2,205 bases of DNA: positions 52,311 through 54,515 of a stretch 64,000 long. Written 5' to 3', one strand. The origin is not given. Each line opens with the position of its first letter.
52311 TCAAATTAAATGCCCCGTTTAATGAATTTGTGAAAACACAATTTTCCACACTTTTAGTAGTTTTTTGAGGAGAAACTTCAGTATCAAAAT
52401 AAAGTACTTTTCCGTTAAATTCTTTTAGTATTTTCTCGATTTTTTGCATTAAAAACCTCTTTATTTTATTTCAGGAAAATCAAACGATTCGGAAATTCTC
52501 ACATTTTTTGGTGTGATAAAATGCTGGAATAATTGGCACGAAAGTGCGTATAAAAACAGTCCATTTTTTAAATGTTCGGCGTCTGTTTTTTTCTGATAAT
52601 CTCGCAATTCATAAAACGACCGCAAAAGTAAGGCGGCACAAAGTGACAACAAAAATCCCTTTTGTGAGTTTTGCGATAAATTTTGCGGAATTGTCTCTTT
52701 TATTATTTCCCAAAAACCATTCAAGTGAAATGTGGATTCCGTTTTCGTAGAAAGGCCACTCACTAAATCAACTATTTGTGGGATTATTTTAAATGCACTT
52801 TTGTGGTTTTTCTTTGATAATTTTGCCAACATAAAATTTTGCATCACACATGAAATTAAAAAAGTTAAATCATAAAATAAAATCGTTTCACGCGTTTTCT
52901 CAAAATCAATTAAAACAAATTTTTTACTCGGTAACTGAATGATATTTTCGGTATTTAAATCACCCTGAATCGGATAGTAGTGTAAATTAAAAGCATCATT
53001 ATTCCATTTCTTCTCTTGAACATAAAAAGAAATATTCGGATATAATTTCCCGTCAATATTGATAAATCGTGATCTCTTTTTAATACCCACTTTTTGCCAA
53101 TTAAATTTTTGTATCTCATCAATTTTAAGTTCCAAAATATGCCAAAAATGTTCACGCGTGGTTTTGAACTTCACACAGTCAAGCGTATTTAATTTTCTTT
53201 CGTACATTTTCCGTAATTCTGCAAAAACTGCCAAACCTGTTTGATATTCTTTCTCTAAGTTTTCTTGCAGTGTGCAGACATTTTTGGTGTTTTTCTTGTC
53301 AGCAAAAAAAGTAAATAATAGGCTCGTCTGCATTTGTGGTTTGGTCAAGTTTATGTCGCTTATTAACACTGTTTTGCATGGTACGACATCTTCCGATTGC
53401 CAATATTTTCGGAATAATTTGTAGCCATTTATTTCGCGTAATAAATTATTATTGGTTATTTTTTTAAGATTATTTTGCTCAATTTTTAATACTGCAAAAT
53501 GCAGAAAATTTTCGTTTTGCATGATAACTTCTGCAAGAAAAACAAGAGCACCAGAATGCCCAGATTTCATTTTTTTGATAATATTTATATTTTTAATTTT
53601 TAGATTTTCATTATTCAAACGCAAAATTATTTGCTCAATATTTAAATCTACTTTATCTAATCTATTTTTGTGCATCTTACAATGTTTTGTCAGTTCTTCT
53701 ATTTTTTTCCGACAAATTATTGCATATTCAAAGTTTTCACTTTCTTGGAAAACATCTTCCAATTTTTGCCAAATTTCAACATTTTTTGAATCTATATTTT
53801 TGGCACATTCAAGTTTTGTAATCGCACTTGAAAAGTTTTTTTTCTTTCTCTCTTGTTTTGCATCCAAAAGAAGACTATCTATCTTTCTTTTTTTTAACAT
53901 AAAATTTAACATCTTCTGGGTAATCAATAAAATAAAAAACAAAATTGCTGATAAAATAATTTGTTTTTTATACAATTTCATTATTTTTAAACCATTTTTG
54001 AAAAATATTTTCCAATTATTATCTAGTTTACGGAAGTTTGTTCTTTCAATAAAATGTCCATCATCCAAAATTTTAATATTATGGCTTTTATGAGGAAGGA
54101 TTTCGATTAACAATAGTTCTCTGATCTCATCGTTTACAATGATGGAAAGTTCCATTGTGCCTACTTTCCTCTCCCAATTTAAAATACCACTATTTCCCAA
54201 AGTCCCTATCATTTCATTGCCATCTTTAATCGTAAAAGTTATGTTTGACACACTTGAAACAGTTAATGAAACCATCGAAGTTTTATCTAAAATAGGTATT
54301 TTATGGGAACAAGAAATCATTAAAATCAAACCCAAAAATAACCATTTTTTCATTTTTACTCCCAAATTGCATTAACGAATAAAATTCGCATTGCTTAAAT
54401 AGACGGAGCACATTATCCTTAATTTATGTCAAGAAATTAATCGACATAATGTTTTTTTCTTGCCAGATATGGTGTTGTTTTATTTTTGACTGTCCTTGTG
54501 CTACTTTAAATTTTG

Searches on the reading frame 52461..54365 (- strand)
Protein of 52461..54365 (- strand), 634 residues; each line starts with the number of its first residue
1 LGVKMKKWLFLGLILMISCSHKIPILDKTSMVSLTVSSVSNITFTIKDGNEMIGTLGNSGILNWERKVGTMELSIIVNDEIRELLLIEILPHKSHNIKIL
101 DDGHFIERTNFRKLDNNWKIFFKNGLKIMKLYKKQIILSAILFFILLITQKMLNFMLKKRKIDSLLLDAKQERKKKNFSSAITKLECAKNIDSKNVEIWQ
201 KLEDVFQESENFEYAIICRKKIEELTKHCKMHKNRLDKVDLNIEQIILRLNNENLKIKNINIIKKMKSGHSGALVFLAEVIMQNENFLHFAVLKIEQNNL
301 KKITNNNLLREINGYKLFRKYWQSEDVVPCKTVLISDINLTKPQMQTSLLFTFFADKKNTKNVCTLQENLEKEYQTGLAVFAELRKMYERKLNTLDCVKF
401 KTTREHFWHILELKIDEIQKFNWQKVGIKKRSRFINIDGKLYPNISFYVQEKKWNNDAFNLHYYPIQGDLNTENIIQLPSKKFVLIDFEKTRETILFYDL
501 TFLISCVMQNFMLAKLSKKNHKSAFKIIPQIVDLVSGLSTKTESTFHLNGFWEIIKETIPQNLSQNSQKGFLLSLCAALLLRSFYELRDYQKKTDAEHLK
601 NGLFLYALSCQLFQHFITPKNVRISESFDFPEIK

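Call 77: search_protein_families(library=pfam, proteins=[window:52461-54365:-], max_evalue=0.00001)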
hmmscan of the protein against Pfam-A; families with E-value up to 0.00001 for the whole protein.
window:52461-54365:- (634 aa): 1 family
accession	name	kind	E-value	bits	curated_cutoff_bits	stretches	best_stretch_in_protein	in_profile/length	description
PF19974.5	TCAD9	-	2.7e-08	33.8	40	0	460-513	294-347/429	Ternary complex associated domain 9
